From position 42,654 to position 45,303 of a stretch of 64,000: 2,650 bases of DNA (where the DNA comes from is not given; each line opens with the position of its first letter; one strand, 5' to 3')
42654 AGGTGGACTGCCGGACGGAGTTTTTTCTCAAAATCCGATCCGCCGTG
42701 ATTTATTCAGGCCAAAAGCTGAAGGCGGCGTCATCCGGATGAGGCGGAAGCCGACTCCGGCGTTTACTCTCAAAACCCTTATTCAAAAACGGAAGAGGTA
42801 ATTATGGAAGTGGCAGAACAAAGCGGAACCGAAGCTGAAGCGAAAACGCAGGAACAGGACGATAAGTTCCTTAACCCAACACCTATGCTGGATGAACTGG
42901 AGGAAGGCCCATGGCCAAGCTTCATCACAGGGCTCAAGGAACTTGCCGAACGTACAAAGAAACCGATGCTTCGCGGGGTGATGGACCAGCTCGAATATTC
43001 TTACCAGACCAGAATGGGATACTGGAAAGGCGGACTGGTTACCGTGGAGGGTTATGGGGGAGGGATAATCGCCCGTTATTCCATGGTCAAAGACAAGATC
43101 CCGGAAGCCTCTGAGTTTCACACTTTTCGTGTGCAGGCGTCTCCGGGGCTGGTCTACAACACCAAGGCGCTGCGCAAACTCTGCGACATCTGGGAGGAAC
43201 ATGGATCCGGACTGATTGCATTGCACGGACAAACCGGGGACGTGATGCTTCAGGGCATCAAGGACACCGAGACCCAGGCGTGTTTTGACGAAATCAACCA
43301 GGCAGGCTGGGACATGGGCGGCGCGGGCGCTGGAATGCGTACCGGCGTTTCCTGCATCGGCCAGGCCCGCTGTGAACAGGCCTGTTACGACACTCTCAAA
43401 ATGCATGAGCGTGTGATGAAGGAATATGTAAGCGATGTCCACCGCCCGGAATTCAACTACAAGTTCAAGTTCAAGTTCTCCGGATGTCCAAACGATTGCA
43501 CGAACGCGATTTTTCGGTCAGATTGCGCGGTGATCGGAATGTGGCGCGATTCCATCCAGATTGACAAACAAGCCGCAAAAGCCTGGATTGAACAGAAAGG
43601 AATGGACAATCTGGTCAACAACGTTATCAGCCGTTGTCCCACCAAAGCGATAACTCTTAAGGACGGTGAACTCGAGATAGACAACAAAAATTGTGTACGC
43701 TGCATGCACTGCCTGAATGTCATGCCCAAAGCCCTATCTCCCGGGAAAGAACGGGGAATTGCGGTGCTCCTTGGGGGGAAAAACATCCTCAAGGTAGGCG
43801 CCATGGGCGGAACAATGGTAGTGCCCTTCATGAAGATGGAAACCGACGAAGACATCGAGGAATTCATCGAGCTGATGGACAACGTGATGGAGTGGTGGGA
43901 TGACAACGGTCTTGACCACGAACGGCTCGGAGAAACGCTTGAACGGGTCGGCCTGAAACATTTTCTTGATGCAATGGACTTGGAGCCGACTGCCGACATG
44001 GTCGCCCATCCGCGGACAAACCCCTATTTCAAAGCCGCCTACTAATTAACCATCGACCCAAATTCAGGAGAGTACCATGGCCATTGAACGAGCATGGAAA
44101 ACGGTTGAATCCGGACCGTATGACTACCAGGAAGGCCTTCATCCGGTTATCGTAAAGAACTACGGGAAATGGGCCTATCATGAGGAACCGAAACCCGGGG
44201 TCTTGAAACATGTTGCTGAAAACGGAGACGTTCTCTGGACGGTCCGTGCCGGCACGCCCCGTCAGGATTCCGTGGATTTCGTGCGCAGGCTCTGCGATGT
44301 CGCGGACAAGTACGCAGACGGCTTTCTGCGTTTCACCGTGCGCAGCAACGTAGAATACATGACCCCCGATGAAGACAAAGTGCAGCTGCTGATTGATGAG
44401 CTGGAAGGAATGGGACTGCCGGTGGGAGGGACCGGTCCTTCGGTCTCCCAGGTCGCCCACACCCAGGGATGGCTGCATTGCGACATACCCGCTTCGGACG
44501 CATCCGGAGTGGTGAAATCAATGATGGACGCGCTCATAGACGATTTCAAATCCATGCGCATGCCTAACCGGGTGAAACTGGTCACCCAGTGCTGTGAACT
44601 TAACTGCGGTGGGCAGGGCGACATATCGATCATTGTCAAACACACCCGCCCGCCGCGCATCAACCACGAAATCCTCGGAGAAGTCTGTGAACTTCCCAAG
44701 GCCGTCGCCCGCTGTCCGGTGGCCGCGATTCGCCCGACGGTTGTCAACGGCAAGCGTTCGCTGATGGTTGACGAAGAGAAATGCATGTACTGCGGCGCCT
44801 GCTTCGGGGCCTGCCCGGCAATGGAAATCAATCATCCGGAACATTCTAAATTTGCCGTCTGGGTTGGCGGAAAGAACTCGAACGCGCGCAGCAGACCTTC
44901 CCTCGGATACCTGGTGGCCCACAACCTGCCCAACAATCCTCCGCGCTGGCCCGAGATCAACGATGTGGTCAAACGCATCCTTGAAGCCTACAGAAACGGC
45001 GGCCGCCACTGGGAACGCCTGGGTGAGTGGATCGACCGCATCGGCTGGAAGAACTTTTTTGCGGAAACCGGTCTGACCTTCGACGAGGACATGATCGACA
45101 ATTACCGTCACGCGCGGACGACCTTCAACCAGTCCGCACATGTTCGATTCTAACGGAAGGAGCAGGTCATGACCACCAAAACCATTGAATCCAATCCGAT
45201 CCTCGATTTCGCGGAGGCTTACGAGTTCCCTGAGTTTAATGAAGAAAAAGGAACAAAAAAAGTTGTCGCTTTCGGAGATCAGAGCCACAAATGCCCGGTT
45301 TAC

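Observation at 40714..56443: Complete dsr locus of oxidative (reverse-Dsr) architecture: dsrNCABL-X-tusA-dsrEFH-(AhpD::Rieske)-cysG-dsrT-dsrMKJOP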

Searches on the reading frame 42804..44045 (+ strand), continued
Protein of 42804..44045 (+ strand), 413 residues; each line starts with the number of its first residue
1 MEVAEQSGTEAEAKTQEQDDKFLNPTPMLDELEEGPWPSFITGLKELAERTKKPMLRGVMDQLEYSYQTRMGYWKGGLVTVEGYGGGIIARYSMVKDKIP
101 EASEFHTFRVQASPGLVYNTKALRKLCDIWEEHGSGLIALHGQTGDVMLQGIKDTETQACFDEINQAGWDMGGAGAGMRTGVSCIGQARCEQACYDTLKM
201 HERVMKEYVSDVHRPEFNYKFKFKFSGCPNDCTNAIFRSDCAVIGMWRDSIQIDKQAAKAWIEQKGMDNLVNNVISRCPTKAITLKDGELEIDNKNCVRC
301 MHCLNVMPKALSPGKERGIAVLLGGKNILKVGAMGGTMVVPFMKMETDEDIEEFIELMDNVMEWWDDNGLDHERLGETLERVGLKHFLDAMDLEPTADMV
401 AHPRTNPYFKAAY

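Call 17: find_encoding_contigs(protein=P0076, flank=10000, max_places=1)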
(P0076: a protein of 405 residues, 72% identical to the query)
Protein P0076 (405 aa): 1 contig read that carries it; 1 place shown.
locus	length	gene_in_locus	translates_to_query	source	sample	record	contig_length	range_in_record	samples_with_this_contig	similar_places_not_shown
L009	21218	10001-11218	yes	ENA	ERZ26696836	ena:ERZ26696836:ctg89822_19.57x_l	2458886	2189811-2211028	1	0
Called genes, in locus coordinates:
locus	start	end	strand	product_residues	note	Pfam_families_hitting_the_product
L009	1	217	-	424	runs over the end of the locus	PF02120:Flg_hook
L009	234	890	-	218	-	-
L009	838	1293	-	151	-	PF02050:FliJ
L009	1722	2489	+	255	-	PF19842:YqeC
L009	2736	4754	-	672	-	PF00773:RNB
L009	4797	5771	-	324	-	PF00724:Oxidored_FMN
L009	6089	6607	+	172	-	PF01467:CTP_transf_like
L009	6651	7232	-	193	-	PF01725:Ham1p_like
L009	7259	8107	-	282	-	PF00126:HTH_1, PF03466:LysR_substrate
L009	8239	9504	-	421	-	PF26707:DUF8237 (faint), PF18998:Flg_new_2, PF05689:InvE_AD (faint), PF07603:Lcl_C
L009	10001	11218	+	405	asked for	PF03460:NIR_SIR_ferr, PF01077:NIR_SIR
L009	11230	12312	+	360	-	PF03460:NIR_SIR_ferr, PF01077:NIR_SIR, PF12838:Fer4_7 (faint), PF00037:Fer4 (weak)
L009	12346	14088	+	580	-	PF14691:Fer4_20, PF00070:Pyr_redox (weak), PF01266:DAO, PF07992:Pyr_redox_2, PF12831:FAD_oxidored, PF13450:NAD_binding_8, PF12838:Fer4_7, PF14697:Fer4_21, +4 more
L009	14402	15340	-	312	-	-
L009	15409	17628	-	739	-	PF21710:Spt6_S1 (faint), PF00575:S1, PF13509:S1_2 (faint), PF23459:S1_RRP5 (faint), PF00575:S1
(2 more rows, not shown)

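Call 38: search_solved_structures(query=window:42804-44045:+, max_evalue=1e-10, show_alignments=2)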
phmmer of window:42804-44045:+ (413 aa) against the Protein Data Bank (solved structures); distinct sequences matched with E-value up to 1e-10: 10.
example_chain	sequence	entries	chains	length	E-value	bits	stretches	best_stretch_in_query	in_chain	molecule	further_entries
3mm5_A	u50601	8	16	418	1.4e-114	386.4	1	24-409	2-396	Sulfite reductase, dissimilatory-type subunit alpha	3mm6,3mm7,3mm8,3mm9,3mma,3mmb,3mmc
2xsj_A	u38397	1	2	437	5.5e-105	354.8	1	25-409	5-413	SULFITE REDUCTASE ALPHA SUBUNIT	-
3or1_A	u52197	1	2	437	9.5e-105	354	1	24-409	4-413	Sulfite reductase alpha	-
3or2_A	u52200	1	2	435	1.2e-104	353.7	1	24-409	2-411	Sulfite redcutase subunit alpha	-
2v4j_A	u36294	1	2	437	1e-103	350.6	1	25-409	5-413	SULFITE REDUCTASE, DISSIMILATORY-TYPE SUBUNIT ALPHA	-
3mm5_B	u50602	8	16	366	3.6e-16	62.2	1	119-411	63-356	Sulfite reductase, dissimilatory-type subunit beta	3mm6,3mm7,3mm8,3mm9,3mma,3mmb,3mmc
2v4j_B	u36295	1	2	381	8.4e-16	61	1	105-404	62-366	SULFITE REDUCTASE, DISSIMILATORY-TYPE SUBUNIT BETA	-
7np8_A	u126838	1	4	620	1.4e-14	57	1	106-390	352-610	Coenzyme F420-dependent sulfite reductase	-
9tn7_A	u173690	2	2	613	3e-14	55.9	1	99-388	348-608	Coenzyme F420 hydrogenase/dehydrogenase beta subunit domain protein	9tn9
7npa_A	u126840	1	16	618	4.2e-12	48.8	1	106-390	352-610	Coenzyme F420-dependent sulfite reductase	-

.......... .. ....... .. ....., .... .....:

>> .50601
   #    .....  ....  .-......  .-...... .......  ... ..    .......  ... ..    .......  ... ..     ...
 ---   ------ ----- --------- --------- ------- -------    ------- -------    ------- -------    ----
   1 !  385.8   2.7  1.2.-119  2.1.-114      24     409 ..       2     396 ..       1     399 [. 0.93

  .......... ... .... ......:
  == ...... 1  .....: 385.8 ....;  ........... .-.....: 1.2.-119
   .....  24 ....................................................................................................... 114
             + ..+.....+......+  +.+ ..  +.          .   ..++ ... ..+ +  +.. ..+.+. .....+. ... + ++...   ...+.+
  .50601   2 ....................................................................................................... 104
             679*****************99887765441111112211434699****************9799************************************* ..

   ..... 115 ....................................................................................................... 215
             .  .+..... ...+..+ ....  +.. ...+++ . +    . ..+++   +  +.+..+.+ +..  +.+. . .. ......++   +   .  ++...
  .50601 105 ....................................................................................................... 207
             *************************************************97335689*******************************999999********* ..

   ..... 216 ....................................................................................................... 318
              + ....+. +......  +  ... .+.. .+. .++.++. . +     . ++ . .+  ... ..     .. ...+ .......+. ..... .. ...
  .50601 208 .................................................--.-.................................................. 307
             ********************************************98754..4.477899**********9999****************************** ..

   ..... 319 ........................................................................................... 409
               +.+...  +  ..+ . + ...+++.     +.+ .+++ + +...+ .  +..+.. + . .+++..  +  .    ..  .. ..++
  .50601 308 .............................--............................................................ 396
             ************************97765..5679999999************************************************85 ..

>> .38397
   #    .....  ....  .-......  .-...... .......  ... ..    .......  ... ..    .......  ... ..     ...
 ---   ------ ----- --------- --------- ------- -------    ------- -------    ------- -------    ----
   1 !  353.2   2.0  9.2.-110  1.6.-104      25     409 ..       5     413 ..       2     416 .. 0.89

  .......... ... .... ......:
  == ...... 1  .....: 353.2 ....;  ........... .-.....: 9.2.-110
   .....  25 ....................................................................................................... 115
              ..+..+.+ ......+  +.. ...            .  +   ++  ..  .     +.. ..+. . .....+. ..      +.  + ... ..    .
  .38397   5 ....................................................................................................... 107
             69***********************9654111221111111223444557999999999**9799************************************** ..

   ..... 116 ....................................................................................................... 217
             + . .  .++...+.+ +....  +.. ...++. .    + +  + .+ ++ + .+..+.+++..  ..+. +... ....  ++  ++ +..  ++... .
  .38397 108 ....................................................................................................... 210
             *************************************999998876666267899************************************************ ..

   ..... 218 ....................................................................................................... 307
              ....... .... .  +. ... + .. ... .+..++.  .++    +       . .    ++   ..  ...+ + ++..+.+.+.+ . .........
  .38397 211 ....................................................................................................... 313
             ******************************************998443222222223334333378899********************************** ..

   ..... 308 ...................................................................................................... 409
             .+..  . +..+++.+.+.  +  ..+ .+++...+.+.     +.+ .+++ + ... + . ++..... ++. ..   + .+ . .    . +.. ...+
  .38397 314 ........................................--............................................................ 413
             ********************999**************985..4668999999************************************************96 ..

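Call 71: search_dna_similar(query=window:42804-44045:+, collection=plasmids, mode=protein, max_evalue=1e-20, max_rows=20)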
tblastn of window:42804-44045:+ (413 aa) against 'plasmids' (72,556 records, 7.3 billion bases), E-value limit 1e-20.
No match.

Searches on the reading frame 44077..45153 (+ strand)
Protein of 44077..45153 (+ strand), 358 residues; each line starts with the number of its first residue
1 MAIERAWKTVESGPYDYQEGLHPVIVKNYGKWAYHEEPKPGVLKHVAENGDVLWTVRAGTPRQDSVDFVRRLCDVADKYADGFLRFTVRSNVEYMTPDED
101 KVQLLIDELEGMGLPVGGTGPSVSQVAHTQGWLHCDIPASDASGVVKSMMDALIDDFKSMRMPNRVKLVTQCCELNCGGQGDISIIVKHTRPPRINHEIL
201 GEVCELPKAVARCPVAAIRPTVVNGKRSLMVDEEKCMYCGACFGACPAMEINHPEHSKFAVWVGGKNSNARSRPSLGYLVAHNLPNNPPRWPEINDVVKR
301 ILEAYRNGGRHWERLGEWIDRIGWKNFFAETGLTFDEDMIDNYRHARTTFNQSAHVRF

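Call 3: search_protein_families(library=ncbifam, proteins=[window:44077-45153:+], max_evalue=0.001)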
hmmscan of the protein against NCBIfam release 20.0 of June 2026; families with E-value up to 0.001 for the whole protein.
window:44077-45153:+ (358 aa): 13 families
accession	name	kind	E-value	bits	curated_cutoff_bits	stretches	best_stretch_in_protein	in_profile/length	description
TIGR02066.1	dsrB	equivalog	8.2e-143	475.5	341.5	1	24-358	1-341/341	dissimilatory-type sulfite reductase subunit beta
TIGR02064.1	dsrA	equivalog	1.3e-27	96.7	392.85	1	62-347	92-382/402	dissimilatory-type sulfite reductase subunit alpha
NF007382.0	PRK09898.1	equivalog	1.4e-06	28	213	1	203-250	125-170/208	ferredoxin-like protein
TIGR02912.1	sulfite_red_C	equivalog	2.7e-06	26.6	324.1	1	67-327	35-292/314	sulfite reductase subunit C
NF058577.1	FdxA_fam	equivalog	3.1e-06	27.3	65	1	211-248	17-50/52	4Fe-4S ferredoxin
NF045480.1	FdxA_Actino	equivalog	5.5e-05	23.4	125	1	210-253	18-57/107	ferredoxin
NF010367.0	PRK13795.1-2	equivalog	0.00014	20.4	456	1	209-250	544-583/584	hypothetical protein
NF045490.1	FdxA_Protbact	equivalog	0.00018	21.7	135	1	204-258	12-62/104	ferredoxin FdxA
TIGR04105.1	FeFe_hydrog_B1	subfamily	0.00035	19.4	450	1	211-248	168-202/462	monomeric [FeFe] hydrogenase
TIGR03294.1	FrhG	equivalog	0.0004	20.2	245.5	1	210-253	183-222/228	coenzyme F420 hydrogenase subunit gamma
NF010369.0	PRK13795.1-4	equivalog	0.0004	18.7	1086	1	209-256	584-629/633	hypothetical protein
NF007126.0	PRK09567.1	equivalog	0.00055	18.2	523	1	66-177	388-495/595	NirA family protein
NF040864.1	HgcB_ferredoxin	equivalog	0.00066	19.5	99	0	213-251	26-61/93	mercury methylation ferredoxin HgcB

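Call 32: list_cluster_members(proteins=[window:44077-45153:+, window:42306-42641:+, window:52486-54132:+, window:13406-14389:+, window:12131-13225:+, window:31153-31908:-, window:318-1232:-, window:25959-27158:-, window:22124-24289:+, window:19515-20495:-])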
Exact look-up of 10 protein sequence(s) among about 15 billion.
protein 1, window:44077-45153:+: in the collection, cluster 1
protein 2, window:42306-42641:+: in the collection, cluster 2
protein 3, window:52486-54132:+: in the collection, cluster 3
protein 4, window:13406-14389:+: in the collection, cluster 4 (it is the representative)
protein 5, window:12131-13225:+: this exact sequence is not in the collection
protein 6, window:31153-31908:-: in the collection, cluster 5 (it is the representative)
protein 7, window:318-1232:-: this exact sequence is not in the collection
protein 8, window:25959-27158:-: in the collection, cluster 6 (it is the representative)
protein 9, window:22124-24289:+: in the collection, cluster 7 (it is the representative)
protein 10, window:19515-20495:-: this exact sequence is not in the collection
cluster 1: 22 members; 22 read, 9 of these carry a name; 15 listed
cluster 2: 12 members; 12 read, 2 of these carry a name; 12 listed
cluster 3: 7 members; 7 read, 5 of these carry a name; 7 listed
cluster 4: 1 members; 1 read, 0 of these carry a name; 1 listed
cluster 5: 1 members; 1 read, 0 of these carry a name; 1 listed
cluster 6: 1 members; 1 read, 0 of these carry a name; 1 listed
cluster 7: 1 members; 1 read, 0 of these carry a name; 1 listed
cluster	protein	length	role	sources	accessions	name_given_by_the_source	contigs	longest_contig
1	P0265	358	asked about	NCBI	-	-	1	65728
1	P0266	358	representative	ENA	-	-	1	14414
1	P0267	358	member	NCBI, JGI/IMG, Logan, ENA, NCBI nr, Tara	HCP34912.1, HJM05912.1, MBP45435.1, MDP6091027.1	MAG: dissimilatory-type sulfite reductase subunit beta [SAR324 cluster bacterium] | sulfite reductase beta subunit | dissimilatory-type sulfite reductase subunit beta [Deltaproteobacteria bacterium]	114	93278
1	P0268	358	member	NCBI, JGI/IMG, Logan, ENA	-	sulfite reductase beta subunit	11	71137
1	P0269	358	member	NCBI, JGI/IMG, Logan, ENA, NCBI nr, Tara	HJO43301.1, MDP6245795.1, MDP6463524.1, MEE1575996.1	MAG TPA: dissimilatory-type sulfite reductase subunit beta [SAR324 cluster bacterium] | sulfite reductase beta subunit | dissimilatory-type sulfite reductase subunit beta [SAR324 cluster bacterium]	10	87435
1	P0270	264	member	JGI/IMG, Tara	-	sulfite reductase beta subunit | strand:- start:3274 stop:4068 length:795 start_codon:yes stop_codon:yes gene_type:complete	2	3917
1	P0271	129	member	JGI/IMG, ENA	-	sulfite reductase beta subunit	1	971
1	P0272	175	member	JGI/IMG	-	sulfite reductase beta subunit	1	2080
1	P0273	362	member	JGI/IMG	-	sulfite reductase beta subunit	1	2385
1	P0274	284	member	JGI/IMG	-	sulfite reductase beta subunit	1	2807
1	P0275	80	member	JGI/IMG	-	sulfite reductase beta subunit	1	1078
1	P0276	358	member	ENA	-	-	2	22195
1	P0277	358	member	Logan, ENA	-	-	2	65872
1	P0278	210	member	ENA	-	-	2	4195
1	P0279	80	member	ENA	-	-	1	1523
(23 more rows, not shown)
